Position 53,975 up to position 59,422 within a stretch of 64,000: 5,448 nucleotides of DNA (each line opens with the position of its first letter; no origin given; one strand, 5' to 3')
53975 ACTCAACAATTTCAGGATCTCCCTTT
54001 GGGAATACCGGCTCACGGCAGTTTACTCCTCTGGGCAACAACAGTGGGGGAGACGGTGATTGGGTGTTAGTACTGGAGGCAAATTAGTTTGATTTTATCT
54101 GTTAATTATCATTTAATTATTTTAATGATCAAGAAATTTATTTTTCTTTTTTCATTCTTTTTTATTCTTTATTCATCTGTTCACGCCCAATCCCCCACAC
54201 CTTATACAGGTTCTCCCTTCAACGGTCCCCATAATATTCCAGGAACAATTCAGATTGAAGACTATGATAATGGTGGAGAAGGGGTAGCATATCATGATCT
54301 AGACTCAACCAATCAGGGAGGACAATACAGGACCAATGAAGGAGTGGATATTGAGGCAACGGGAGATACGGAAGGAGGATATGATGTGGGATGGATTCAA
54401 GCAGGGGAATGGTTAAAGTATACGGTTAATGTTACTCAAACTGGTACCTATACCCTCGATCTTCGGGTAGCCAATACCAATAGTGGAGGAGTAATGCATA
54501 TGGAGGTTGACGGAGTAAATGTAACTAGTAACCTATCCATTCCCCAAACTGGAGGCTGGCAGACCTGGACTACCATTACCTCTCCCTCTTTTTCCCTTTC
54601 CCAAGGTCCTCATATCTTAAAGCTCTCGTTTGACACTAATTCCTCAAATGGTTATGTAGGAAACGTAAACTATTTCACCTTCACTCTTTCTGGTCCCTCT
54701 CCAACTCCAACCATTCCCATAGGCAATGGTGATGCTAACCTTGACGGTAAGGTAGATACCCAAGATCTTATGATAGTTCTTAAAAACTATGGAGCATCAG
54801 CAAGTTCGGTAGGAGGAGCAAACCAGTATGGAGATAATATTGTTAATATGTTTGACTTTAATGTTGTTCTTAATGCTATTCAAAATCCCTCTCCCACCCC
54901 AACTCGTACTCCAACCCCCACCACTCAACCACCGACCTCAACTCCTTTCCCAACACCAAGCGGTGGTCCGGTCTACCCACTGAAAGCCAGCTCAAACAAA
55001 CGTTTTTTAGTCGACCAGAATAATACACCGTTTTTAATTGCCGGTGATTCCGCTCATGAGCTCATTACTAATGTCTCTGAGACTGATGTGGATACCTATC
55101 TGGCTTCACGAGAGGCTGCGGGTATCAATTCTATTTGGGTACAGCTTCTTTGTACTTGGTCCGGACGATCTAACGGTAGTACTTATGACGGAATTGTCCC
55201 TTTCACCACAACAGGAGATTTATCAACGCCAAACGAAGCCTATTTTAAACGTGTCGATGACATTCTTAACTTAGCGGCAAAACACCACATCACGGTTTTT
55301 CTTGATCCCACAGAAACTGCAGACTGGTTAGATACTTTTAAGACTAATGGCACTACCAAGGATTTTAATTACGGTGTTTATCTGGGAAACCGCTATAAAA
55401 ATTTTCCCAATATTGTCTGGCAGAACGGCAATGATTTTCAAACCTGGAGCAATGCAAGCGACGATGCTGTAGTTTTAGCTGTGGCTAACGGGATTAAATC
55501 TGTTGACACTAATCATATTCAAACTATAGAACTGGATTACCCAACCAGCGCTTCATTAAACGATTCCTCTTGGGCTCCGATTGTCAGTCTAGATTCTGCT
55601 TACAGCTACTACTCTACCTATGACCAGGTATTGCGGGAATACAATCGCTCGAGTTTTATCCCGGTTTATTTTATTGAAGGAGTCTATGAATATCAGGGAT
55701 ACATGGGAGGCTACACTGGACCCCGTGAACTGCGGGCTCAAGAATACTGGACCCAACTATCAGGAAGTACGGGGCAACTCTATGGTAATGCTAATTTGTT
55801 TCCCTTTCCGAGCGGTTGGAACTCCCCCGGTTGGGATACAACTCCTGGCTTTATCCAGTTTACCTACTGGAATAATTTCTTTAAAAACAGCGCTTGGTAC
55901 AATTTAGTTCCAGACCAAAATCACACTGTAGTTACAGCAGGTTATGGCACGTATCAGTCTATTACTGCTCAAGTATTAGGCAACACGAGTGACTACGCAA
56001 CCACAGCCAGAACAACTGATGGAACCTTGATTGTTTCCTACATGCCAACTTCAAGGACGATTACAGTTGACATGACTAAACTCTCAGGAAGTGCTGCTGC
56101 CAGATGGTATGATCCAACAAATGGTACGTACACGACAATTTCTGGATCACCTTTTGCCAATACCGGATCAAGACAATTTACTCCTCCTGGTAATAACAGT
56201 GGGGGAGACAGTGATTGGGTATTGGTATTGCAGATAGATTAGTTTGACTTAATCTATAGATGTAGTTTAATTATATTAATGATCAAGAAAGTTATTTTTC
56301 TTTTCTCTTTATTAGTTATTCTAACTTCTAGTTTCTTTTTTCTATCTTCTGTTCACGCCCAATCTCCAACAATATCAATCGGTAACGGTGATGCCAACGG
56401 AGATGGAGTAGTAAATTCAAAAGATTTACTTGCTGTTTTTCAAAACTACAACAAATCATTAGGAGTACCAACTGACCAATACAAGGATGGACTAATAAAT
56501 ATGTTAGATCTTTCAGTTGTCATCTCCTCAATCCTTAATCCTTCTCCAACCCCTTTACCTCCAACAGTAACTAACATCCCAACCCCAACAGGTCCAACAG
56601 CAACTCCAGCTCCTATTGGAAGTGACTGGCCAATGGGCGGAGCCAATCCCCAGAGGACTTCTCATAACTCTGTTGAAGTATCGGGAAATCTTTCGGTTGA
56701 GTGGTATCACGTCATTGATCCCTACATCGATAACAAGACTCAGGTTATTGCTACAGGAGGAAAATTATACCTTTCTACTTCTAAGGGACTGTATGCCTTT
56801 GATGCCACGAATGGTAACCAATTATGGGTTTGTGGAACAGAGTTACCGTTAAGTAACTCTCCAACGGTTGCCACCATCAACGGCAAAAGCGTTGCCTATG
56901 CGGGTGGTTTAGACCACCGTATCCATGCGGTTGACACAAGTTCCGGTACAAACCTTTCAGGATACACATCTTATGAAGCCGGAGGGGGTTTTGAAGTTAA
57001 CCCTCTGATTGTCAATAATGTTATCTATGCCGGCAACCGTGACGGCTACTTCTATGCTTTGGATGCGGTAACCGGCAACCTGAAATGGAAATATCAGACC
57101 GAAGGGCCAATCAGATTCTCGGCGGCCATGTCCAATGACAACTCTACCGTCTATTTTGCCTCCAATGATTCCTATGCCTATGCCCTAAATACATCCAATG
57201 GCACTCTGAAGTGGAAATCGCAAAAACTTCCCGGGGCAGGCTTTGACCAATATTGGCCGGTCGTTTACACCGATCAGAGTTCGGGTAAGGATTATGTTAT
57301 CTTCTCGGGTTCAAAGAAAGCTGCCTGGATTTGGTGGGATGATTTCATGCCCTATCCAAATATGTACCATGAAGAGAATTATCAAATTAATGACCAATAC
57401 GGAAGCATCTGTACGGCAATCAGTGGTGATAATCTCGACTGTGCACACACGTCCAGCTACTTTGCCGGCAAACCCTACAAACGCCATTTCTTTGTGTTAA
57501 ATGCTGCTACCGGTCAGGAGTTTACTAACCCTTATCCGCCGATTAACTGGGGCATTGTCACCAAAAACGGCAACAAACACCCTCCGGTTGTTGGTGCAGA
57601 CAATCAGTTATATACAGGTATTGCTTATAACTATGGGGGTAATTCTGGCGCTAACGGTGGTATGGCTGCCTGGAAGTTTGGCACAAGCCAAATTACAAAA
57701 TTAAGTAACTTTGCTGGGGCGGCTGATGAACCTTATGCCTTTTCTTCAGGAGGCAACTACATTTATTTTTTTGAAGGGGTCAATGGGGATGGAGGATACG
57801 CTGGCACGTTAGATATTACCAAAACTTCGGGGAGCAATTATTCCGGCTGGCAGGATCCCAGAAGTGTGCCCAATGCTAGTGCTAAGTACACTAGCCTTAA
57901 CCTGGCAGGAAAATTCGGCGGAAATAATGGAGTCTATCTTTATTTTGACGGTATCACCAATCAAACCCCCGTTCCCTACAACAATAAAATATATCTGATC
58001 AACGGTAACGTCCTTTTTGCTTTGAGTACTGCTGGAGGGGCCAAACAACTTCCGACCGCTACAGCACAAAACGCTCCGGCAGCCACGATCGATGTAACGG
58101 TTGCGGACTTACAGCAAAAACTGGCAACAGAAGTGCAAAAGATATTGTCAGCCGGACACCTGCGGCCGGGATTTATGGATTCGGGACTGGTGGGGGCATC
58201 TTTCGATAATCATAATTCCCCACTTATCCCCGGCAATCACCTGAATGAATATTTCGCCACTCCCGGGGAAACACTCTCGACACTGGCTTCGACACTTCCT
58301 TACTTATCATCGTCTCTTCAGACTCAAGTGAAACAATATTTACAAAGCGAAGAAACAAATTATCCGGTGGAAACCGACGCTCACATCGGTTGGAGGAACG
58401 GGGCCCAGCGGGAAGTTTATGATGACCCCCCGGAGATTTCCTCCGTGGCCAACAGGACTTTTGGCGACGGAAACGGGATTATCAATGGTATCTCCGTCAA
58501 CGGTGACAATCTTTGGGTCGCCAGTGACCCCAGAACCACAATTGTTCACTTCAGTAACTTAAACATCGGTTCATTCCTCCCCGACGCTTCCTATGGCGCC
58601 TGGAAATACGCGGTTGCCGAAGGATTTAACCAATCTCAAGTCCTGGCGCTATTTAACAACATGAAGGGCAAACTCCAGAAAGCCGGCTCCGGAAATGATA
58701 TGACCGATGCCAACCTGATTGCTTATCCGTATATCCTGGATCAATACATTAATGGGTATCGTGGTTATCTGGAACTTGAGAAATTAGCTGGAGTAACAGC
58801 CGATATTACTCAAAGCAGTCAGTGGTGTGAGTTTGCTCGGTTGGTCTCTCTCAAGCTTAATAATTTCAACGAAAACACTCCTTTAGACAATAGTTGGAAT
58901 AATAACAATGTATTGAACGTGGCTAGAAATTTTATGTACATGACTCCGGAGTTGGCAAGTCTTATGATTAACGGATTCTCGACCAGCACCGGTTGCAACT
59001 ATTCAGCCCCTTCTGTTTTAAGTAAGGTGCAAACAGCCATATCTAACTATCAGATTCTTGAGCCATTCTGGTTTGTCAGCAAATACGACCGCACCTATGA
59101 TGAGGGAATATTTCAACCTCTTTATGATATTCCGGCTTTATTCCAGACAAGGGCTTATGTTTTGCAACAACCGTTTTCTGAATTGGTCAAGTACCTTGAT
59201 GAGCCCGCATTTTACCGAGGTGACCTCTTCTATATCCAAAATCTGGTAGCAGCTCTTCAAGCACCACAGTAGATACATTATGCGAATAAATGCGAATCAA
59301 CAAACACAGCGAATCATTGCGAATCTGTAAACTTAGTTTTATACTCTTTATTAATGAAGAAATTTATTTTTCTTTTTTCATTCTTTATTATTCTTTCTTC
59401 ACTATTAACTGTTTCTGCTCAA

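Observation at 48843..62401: Six consecutive secreted-protein genes each have a private promoter placed 7-8 nt from the ATG, indicating leaderless mRNAs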

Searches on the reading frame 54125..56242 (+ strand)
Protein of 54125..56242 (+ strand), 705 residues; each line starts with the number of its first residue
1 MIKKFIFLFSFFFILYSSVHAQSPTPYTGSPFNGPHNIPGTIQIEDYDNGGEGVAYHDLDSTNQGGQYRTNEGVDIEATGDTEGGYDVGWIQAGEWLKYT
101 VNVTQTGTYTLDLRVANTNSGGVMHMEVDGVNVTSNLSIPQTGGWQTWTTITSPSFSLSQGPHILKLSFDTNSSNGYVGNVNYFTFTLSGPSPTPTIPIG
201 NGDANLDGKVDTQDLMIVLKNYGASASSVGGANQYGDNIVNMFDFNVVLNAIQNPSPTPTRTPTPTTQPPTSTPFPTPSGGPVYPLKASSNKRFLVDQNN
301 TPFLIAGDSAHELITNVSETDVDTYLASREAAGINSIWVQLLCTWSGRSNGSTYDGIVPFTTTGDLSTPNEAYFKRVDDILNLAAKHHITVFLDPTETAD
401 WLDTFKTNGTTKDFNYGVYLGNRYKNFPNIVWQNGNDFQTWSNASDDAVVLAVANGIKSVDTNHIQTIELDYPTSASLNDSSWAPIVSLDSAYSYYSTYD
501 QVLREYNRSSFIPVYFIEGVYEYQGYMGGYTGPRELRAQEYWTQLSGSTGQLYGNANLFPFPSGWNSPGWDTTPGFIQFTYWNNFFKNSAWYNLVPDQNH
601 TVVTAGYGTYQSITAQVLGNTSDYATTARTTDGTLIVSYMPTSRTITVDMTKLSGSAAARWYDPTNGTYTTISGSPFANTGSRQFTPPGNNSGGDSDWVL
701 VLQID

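Call 12: search_protein_families(library=pfam, proteins=[window:54125-56242:+], max_evalue=0.01)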
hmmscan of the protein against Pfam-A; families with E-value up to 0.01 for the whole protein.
window:54125-56242:+ (705 aa): 6 families
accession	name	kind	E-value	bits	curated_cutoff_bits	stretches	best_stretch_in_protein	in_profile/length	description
PF13204.13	Apiosidase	-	2.3e-43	149.4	26.5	1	289-592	1-319/320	Apiosidase-like, catalytic domain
PF03422.21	CBM_6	-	8.5e-25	87.9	28.9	1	67-187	4-124/125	Carbohydrate binding module (family 6)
PF12904.13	Collagen_bind_2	-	9e-18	64.4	22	1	611-703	4-92/92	Putative collagen-binding domain of a collagenase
PF18099.7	CBM_35_2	-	5.7e-17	62.2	23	1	74-172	5-103/112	Carbohydrate binding module (family 35)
PF00150.24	Cellulase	-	3.1e-06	27.3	23.5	1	296-468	1-163/272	Cellulase (glycosyl hydrolase family 5)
PF00404.24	Dockerin_1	-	0.00084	19.9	22.9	0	191-219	25-53/57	Dockerin type I domain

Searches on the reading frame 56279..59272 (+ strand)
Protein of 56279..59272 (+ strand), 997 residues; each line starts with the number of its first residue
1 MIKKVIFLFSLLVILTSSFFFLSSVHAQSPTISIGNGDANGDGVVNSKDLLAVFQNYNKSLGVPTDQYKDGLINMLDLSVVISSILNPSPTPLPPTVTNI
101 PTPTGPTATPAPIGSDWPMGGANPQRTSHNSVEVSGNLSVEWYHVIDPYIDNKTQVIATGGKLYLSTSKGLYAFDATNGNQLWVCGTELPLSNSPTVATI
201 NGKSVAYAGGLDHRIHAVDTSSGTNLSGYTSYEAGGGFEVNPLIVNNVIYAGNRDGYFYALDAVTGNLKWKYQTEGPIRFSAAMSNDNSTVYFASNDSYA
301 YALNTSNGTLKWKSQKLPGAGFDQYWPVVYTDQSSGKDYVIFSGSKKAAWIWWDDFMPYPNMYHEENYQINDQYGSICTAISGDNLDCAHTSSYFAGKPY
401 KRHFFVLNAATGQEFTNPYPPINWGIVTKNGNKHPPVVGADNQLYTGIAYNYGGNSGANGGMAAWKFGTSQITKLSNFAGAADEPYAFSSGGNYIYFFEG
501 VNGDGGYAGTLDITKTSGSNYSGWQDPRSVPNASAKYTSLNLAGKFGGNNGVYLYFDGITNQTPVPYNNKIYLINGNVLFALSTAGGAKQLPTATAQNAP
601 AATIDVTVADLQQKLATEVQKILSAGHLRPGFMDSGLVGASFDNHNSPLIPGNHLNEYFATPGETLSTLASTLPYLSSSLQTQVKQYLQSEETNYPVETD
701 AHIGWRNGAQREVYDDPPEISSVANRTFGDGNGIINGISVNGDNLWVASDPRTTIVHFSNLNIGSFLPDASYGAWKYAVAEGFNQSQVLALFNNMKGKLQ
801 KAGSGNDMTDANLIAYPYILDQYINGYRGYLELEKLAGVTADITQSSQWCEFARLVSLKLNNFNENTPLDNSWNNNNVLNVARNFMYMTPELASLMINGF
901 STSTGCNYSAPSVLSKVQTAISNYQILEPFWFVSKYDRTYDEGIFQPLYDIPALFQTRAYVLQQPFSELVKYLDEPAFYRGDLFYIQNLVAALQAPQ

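Call 12: search_protein_families(library=pfam, proteins=[window:56279-59272:+], max_evalue=0.01)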
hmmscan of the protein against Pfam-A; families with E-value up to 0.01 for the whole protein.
window:56279-59272:+ (997 aa): 4 families
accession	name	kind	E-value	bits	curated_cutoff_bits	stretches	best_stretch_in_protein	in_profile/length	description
PF13570.13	Beta-prop_ACSF4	-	3.3e-19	69.9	133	1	194-315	8-130/329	Beta-alanine-activating enzyme, beta-propeller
PF13360.13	PQQ_2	-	9.6e-15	55.3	27.6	2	212-316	2-101/233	Outer membrane protein assembly factor BamB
PF01011.28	PQQ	-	2.3e-11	43.6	26.7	1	236-276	47-87/595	Glucose/ethanol/alcohol dehydrogenase, beta-propeller domain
PF00404.24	Dockerin_1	-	2.6e-06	28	22.9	1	37-86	2-57/57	Dockerin type I domain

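Call 19: find_encoding_contigs(protein=window:56279-59272:+, flank=10000, max_places=6)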
Protein window:56279-59272:+ (997 aa): no gene with exactly this product is on record in the collection.
